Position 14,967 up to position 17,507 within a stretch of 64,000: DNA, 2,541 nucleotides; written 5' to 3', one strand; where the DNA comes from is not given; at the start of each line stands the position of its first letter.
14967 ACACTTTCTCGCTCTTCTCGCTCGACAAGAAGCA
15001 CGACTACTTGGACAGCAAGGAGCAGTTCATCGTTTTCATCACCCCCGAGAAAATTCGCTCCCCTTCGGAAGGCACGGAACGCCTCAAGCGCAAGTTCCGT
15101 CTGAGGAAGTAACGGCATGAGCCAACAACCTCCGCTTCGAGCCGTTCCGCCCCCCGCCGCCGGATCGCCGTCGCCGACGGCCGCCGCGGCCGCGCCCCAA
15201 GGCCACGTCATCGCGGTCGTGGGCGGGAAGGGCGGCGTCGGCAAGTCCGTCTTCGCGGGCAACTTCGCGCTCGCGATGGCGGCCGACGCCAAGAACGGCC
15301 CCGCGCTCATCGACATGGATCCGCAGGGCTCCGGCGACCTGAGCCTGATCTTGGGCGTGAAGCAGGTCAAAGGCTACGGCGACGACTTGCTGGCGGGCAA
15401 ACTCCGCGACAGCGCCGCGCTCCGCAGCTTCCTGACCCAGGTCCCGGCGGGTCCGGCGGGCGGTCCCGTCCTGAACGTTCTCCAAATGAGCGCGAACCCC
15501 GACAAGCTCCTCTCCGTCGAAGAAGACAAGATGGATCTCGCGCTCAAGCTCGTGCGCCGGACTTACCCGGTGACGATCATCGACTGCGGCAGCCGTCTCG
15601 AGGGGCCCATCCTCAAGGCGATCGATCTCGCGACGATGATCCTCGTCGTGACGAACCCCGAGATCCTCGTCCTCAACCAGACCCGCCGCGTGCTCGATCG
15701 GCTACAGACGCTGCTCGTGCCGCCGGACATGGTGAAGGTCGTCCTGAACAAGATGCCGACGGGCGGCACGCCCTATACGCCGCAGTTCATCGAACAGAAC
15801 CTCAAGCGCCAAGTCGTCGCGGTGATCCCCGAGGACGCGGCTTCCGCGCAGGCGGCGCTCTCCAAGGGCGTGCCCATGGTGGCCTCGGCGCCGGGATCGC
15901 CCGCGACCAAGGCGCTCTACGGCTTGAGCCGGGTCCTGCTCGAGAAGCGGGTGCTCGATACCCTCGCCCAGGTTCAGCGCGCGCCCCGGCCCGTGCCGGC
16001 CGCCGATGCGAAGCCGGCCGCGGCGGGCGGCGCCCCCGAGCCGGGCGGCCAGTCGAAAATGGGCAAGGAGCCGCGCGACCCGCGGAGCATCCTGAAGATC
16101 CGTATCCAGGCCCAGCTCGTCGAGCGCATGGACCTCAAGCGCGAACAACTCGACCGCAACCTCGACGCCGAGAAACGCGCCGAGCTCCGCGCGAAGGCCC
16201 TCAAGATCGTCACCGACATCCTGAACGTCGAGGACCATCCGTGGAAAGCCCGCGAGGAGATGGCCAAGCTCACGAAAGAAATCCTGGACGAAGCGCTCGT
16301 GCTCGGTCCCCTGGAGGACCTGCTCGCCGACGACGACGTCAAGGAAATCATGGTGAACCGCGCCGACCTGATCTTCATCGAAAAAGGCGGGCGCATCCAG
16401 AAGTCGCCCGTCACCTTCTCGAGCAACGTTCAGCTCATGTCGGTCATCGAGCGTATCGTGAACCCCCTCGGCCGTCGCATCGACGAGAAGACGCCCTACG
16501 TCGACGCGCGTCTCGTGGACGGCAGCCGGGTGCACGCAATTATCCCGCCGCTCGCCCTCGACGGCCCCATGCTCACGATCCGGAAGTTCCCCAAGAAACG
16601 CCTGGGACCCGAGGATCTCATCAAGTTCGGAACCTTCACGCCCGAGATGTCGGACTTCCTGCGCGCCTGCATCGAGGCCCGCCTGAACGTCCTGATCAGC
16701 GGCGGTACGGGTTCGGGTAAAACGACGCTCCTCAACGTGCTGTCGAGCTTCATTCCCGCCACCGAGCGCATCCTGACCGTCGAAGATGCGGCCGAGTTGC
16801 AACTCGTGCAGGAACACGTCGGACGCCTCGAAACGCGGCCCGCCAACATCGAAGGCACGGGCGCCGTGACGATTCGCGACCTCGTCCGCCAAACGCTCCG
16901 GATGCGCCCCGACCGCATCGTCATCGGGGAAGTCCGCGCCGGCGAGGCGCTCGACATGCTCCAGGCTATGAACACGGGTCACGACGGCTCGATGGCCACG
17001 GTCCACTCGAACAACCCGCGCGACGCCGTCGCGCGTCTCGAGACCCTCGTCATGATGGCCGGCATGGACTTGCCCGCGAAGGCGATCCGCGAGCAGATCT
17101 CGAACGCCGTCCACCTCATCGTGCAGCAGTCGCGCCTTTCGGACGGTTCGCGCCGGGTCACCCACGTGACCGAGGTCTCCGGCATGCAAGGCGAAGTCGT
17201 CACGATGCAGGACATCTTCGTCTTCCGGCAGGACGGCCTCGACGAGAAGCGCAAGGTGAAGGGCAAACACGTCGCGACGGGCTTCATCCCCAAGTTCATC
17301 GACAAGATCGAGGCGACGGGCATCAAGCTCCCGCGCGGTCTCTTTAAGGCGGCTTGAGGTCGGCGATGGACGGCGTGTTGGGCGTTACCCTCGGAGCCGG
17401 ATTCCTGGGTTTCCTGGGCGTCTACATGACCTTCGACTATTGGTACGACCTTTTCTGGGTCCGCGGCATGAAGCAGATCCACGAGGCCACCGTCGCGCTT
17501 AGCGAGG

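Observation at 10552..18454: Tad/Flp pilus locus with three tandem Flp pilins, a fused CpaE(TadZ)-CpaF(TadA) ATPase and a single platform gene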

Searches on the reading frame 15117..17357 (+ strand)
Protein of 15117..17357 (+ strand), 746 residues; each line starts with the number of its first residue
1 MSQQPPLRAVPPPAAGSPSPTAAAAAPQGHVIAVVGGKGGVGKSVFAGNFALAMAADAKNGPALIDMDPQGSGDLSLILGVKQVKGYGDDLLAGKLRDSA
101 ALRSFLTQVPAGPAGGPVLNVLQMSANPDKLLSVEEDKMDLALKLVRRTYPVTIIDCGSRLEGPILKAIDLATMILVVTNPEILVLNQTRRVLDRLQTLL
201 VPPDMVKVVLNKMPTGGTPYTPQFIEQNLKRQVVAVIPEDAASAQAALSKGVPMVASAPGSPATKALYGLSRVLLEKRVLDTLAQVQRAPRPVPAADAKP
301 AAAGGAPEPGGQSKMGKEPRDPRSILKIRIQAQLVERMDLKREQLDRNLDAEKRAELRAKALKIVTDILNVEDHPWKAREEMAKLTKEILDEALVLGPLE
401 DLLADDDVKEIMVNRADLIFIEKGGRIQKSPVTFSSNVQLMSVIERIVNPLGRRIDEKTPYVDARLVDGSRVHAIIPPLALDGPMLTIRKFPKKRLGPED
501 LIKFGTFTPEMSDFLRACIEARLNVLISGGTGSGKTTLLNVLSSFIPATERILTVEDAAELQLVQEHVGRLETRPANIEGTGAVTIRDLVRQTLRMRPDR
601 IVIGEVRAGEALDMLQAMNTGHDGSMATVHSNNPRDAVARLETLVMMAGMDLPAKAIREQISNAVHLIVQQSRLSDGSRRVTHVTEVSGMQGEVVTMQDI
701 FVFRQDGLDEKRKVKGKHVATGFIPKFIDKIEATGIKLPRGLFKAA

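Call 3: search_protein_families(library=pfam, proteins=[window:15117-17357:+], max_evalue=0.1)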
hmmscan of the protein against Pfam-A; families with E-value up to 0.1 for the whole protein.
window:15117-17357:+ (746 aa): 31 families (the best 25 are shown)
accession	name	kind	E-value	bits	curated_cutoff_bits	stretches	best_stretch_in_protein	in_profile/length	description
PF00437.27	T2SSE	-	5.8e-61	206.6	24.9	1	397-671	6-275/370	Type II/IV secretion system protein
PF01656.29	CbiA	-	2.8e-13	50.4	25.4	1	32-249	1-121/125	CobQ/CobB/MinD/ParA nucleotide binding domain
PF13614.12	AAA_31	-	2.5e-10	41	27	1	30-197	2-165/177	AAA domain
PF10609.15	ParA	-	4.5e-06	26.7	27.1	1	30-82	4-54/246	NUBPL iron-transfer P-loop NTPase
PF00005.33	ABC_tran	-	2.5e-05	25.3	25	1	520-571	9-64/137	ABC transporter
PF13191.12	AAA_16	-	9.1e-05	23.4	32.6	1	518-557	19-59/167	AAA ATPase domain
PF13555.12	AAA_29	-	0.0004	20.5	27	1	523-543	23-43/61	P-loop containing region of AAA domain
PF06745.19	ATPase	-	0.00055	19.8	26.6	0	506-538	3-35/231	KaiC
PF13481.12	AAA_25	-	0.00069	19.7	27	0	31-57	34-60/195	AAA domain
PF20720.3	nSTAND3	-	0.00086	19.5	27.2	0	519-544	14-39/155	Novel STAND NTPase 3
PF01580.24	FtsK_SpoIIIE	-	0.00093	19.1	24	1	524-542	41-59/221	FtsK/SpoIIIE family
PF05729.18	NACHT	-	0.0011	19.2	26.7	0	525-543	3-21/167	NACHT domain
PF02374.21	ArsA_ATPase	-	0.0024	17.6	24.3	1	33-69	4-39/305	Anion-transporting ATPase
PF09142.17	TruB_C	-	0.0026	17.9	28.7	1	13-46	23-53/56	tRNA Pseudouridine synthase II, C terminal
PF25199.1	nSTAND_NTPase5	-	0.0031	17.8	34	0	523-540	42-59/145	Novel STAND NTPase 5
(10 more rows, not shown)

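Call 5: search_protein_families(library=ncbifam, proteins=[window:15117-17357:+], max_evalue=0.01)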
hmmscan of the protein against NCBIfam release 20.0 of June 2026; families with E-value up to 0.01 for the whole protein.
window:15117-17357:+ (746 aa): 40 families (the best 25 are shown)
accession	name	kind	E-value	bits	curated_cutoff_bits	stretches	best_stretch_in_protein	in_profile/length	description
TIGR03819.1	heli_sec_ATPase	hypoth_equivalog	7.3e-100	334.5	373.15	1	365-685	21-339/340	TadA family conjugal transfer-associated ATPase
TIGR02788.1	VirB11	equivalog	4e-64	216.6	249.95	2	510-684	132-306/308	P-type DNA transfer ATPase VirB11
TIGR02782.1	TrbB_P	equivalog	2.2e-61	207.8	304.55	1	401-691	16-297/303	P-type conjugative transfer ATPase TrbB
NF010475.0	PRK13900.1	equivalog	1.5e-57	195.2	389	2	511-684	149-322/333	type IV secretion system ATPase VirB11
NF058587.1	archaellum_moto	equivalog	3.4e-55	187.8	550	1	378-718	129-464/527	archaellum flagellar ATPase motor FlaI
NF010469.0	PRK13894.1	subfamily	4.9e-54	183.8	508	1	398-691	26-311/320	conjugal transfer ATPase TrbB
NF010407.0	PRK13833.1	subfamily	3.3e-49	168.1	499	1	402-693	25-306/323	conjugal transfer protein TrbB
NF010425.0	PRK13851.1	equivalog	3.1e-37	128.2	461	2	510-671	150-312/344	type IV secretion system protein VirB11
NF053672.1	bindosome_BasE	exception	2.4e-35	122.3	1000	1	430-656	177-402/512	bindosome assembly system ATPase subunit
TIGR01969.1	minD_arch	subfamily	2.1e-25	89.3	201.75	1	31-275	2-231/251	cell division ATPase MinD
TIGR01968.1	minD_bact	equivalog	4.5e-17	62.3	212.9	1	30-274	2-236/261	septum site-determining protein MinD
TIGR03815.1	CpaE_hom_Actino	equivalog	1.2e-16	60.8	154.45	1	24-249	106-317/340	septum site-determining protein Ssd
NF041000.1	ATPase_ComGA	equivalog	2.2e-16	59.6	300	1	506-646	111-247/267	competence type IV pilus ATPase ComGA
TIGR02533.1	type_II_gspE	equivalog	6.2e-16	58.1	630.25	1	500-642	221-357/486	type II secretion system ATPase GspE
TIGR01420.1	pilT_fam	subfamily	4.7e-15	55.7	319.1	1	525-681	125-277/343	PilT/PilU family type 4a pilus ATPase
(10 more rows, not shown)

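Call 6: search_solved_structures(query=window:15117-17357:+, max_evalue=0.001)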
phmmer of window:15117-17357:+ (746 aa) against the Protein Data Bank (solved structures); distinct sequences matched with E-value up to 0.001: 44.
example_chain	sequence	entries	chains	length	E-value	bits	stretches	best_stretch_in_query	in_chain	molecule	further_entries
9e24_A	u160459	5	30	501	2e-129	436.2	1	294-737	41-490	CpaF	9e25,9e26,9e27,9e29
8rkd_E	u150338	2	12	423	1.7e-128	433.1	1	363-737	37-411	Pilus assembly ATPase CpaF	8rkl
8rjf_A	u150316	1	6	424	1.7e-128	433.1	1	363-737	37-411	Pilus assembly ATPase CpaF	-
2oap_1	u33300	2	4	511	5.9e-36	127.3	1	346-645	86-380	Type II secretion system protein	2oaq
4ii7_A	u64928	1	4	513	1.4e-33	119.5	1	390-717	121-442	FlaI ATPase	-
4ihq_A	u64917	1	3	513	9.3e-33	116.7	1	390-717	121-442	FlaI ATPase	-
2gza_A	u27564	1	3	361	2.7e-28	102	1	396-687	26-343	Type IV secretion system protein VirB11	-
1g6o_A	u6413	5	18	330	1.6e-25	92.8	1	450-646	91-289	CAG-ALPHA | virB11 homolog | Cag-alfa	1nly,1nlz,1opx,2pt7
6bge_A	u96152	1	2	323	1.6e-25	92.8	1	452-646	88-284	VirB11-like protein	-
1hyq_A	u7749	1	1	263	1.1e-15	60.2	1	31-274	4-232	CELL DIVISION INHIBITOR (MIND-1)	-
1g3q_A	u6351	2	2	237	9.9e-15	57.1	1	29-272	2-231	CELL DIVISION INHIBITOR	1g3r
1ion_A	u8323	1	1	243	1.7e-12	49.8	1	30-271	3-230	PROBABLE CELL DIVISION INHIBITOR MIND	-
10my_A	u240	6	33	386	1.5e-11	46.6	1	518-645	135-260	PilT/PilU family type 4a pilus ATPase | Twitching motility protein PilT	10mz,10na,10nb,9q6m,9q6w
3ea0_A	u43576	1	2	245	4.2e-11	45.1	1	31-267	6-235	ATPase, ParA family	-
9n32_A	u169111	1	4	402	6.4e-10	41.2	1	518-641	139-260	PilU protein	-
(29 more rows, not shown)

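Call 7: find_homologous_proteins(query=window:15117-17357:+, max_evalue=1e-10)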
Query window:15117-17357:+ (746 aa): 5160 proteins with E <= 1e-10 among 8000 candidates; the best 120 are listed.
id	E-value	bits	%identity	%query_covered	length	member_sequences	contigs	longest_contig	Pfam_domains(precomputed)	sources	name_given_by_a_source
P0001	0.0e+0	1611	100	100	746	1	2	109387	PF10609.16,PF01656.30,PF00437.27,PF13614.13,PF27713.1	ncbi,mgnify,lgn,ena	mgnify:CR=1 FL=1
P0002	0.0e+0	1266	80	96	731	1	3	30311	PF10609.16,PF01656.30,PF00437.27,PF13614.13,PF27713.1,PF13191.13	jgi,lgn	jgi:septum site-determining protein MinD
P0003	0.0e+0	1254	78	98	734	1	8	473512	PF10609.16,PF01656.30,PF00437.27,PF13614.13,PF27713.1,PF13191.13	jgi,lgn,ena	-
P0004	0.0e+0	1240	-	-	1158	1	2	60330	PF16796.12,PF00437.27,PF13604.13,PF13245.13,PF13555.13,PF13401.13,PF03215.22,PF27713.1,PF13191.13,PF06414.19,PF10412.16,PF00005.34,PF12775.14,PF13476.13,PF13521.13,PF01580.25,PF01078.28,PF25199.2,PF20720.4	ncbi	-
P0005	0.0e+0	1219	78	96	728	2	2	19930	PF10609.16,PF01656.30,PF00437.27,PF13614.13,PF27713.1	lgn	-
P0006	0.0e+0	1211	74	99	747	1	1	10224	PF10609.16,PF01656.30,PF00437.27,PF13614.13,PF02374.22,PF27713.1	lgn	-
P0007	0.0e+0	1210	75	98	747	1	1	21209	PF10609.16,PF01656.30,PF00437.27,PF13614.13,PF00005.34,PF02374.22,PF27713.1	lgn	-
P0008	0.0e+0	1206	75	96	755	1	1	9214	PF10609.16,PF01656.30,PF00437.27,PF13614.13,PF06564.19,PF02374.22,PF27713.1,PF13191.13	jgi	jgi:pilus assembly protein CpaF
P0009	0.0e+0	1206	73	98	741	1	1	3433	PF10609.16,PF01656.30,PF00437.27,PF13614.13,PF27713.1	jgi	jgi:pilus assembly protein CpaF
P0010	0.0e+0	1197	74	98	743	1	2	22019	PF10609.16,PF01656.30,PF00437.27,PF13614.13,PF00005.34,PF02374.22,PF27713.1,PF13191.13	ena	-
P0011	0.0e+0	1186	74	98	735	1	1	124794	PF10609.16,PF01656.30,PF00437.27,PF13614.13,PF00005.34,PF02374.22,PF27713.1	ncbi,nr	ncbi:MAG: Flp pilus assembly complex ATPase component TadA [Bdellovibrionales bacterium]|nr:Flp pilu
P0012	0.0e+0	1171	73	97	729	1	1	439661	PF10609.16,PF01656.30,PF00437.27,PF13614.13,PF27713.1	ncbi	-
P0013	0.0e+0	1156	71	98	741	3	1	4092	PF01656.30,PF00437.27,PF13614.13,PF02374.22,PF27713.1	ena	-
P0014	0.0e+0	1153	70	100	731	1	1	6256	PF10609.16,PF01656.30,PF00437.27,PF13614.13,PF06564.19,PF02374.22,PF13481.13,PF27713.1,PF13191.13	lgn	-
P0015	0.0e+0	1151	69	98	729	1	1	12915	PF10609.16,PF01656.30,PF00437.27,PF13614.13,PF27713.1,PF13191.13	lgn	-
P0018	0.0e+0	1116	68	98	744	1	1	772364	PF10609.16,PF01656.30,PF00437.27,PF13614.13,PF00005.34,PF02374.22,PF27713.1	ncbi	-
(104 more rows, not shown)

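Call 9: find_encoding_contigs(protein=window:15117-17357:+, flank=10000, max_places=4)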
Protein window:15117-17357:+ (746 aa): 3 contigs read that carry it; 2 places shown.
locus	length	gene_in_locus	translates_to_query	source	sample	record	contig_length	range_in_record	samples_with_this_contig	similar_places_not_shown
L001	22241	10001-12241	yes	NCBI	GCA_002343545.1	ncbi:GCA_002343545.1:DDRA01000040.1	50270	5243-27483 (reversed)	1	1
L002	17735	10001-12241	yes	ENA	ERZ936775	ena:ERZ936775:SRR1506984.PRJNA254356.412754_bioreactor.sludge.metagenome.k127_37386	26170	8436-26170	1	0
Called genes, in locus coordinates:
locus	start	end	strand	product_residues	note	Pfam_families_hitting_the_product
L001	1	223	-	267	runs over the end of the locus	PF00106:adh_short, PF08659:KR (weak), PF13561:adh_short_C2, PF12241:Enoyl_reductase (faint)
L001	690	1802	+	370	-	PF07195:FliD_C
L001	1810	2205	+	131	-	PF02561:FliS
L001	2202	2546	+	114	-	-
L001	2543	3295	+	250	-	-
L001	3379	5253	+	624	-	-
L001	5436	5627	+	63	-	PF16982:Flp1_like (weak), PF04021:Class_IIIsignal (weak)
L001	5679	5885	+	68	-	-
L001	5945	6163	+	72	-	-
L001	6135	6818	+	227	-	-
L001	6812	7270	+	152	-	-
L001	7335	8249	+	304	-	PF08666:SAF (weak), PF16976:RcpC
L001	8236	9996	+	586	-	PF00263:Secretin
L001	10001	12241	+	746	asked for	PF01656:CbiA, PF10609:ParA (weak), PF13614:AAA_31, PF00437:T2SSE, PF27713:UCP018868 (weak)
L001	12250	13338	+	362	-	PF00482:T2SSF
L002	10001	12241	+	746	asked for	PF01656:CbiA, PF10609:ParA (weak), PF13614:AAA_31, PF00437:T2SSE, PF27713:UCP018868 (weak)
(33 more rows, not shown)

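Call 19: find_related_loci(query=A1, collection=genome_contigs, flank=8000)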
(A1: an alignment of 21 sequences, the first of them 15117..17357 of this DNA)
Query A1 (746 aa) in genome_contigs; peptide patterns used: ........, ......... (x = any residue, [..] = any of these).
600 stretches matched a pattern (row limit reached: there are more); 600 encode a relative of the query (tblastn E <= 1e-3); the best 80 are kept; 80 distinct loci.
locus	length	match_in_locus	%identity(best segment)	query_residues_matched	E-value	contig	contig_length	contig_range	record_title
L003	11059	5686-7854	55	28-746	0e+0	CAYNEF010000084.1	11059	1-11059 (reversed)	MAG TPA_asm: uncultured Pseudobdellovibrionaceae bacterium isolate SRP278252_co1_294 genome assembly, contig: NODE_10677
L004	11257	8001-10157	56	30-746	0e+0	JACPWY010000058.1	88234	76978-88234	MAG: Deltaproteobacteria bacterium isolate NC_groundwater_823_Pr1_B-0.1um_55_34 Montesol18_Bp1_scaffold_1371387, whole g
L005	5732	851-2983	56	29-743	0e+0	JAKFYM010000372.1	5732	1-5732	MAG: Bdellovibrionales bacterium isolate ND5_Bin_65 ND5_0016777, whole genome shotgun sequence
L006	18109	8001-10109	50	21-743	0e+0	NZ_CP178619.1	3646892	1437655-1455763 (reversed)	Bdellovibrio sp. HCB288 chromosome, complete genome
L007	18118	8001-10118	47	22-743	0e+0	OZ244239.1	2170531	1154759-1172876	MAG: Bdellovibrionales bacterium isolate ac719e0f-63d0-4f99-808b-f8d6c9834670 genome assembly, chromosome: 1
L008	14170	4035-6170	45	12-744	1e-177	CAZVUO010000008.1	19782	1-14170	MAG TPA_asm: uncultured bacterium isolate binchicken_co22_256 genome assembly, contig: NODE_2941_length_19782_cov_766.46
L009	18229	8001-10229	41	9-743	7e-171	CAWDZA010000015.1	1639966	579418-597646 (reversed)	MAG: uncultured Chloroflexia bacterium isolate MFD05674.bin.1.26 genome assembly, contig: contig_27382, whole genome sho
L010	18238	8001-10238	41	14-743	9e-170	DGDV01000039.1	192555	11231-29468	MAG TPA_asm: Firmicutes bacterium UBA3943 UBA3943_contig_1068, whole genome shotgun sequence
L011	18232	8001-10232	42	28-746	2e-173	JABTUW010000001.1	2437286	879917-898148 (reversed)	MAG: Anaerolineales bacterium isolate H5_CFX7 seq001, whole genome shotgun sequence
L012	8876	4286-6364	40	31-743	1e-162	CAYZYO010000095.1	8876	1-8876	MAG TPA_asm: uncultured Syntrophomonadaceae bacterium isolate SRP241341_co1_255 genome assembly, contig: NODE_8052_lengt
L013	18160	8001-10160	41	29-743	3e-161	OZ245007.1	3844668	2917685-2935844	MAG: Nitrospirales bacterium isolate 19ccb834-f646-48bc-9748-f2f8cc2f9f8a genome assembly, chromosome: 1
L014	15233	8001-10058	41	22-743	1e-160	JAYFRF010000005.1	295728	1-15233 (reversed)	MAG: Clostridiaceae bacterium isolate CA_7 c_CA_000000023926, whole genome shotgun sequence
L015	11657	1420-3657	42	13-743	3e-160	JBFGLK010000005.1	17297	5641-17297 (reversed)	MAG: Candidatus Promineifilaceae bacterium isolate Mix_sand03.2021.01.D.81 k141_155573_length_17297_cov_9.9785, whole ge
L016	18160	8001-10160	42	26-744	3e-160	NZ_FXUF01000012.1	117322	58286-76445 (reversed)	Anoxynatronum buryatiense strain Su22 Ga0139014_112, whole genome shotgun sequence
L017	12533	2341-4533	38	19-744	1e-158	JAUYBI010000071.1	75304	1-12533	MAG: Candidatus Omnitrophota bacterium isolate C19_metabat.bin.11_sub C19_k141_9785, whole genome shotgun sequence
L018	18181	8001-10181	41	21-744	6e-158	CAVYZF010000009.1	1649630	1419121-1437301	MAG: uncultured Acidobacteriota bacterium isolate MFD02242.bin.1.226 genome assembly, contig: contig_1943, whole genome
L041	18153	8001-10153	52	27-746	1e-149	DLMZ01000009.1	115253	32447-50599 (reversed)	MAG TPA_asm: Firmicutes bacterium UBA7523 UBA7523_contig_2467, whole genome shotgun sequence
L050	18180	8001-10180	58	28-743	1e-146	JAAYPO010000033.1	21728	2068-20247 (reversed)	MAG: Clostridiaceae bacterium isolate AS22ysBPME_234 47129_AS22, whole genome shotgun sequence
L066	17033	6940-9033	50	29-746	0e+0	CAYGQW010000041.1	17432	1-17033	MAG TPA_asm: uncultured Halobacteriovorax sp. isolate ERP117304_co2_55 genome assembly, contig: NODE_2670_length_17432_c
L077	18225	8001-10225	58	13-743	5e-142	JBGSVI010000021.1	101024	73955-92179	MAG: Anaerolineales bacterium isolate JTS-AC453 k141_506860, whole genome shotgun sequence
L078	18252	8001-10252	58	26-745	2e-141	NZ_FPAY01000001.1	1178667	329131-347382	Arthrobacter sp. ov118, whole genome shotgun sequence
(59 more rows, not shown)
